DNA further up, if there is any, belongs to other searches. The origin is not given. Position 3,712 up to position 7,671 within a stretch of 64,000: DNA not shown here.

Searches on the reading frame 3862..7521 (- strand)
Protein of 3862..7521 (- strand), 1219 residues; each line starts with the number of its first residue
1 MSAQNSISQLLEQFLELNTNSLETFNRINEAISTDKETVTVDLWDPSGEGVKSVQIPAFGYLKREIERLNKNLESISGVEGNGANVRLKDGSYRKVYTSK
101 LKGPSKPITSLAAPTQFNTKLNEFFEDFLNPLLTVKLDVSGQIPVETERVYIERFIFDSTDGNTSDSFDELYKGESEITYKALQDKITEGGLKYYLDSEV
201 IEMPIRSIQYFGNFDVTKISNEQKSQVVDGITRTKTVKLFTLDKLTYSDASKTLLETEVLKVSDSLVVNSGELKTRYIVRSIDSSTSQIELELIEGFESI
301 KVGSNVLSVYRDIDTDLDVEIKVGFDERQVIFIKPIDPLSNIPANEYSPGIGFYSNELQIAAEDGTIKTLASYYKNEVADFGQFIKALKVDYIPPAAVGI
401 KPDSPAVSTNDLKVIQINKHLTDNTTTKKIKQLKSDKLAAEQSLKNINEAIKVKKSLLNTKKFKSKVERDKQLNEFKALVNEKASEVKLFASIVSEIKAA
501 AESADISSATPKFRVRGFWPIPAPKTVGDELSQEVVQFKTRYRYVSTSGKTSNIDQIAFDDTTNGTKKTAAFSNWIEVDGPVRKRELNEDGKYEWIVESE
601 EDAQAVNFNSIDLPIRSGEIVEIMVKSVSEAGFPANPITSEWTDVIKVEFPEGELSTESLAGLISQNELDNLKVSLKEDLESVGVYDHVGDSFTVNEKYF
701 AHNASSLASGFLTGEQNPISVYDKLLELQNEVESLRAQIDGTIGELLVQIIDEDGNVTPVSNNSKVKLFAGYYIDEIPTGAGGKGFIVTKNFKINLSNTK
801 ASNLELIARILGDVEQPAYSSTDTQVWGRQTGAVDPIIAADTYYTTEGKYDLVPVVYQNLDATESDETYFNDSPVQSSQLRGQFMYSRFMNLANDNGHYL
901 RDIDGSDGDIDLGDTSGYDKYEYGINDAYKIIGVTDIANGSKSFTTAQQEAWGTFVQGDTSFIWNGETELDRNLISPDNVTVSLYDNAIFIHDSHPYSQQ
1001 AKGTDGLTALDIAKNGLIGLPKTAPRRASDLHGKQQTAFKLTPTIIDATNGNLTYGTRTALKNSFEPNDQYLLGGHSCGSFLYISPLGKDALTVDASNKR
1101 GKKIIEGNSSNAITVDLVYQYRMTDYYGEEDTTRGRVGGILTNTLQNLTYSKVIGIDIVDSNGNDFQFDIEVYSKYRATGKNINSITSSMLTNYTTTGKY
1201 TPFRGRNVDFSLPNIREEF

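Call 46: search_protein_families(library=phrogs, proteins=[window:3862-7521:-], max_evalue=0.0001)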
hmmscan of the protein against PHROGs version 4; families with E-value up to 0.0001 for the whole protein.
window:3862-7521:- (1219 aa): 1 family
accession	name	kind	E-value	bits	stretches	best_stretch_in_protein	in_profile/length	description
phrog_29329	-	unknown function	2.6e-141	473.4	2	1-808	6-798/1092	-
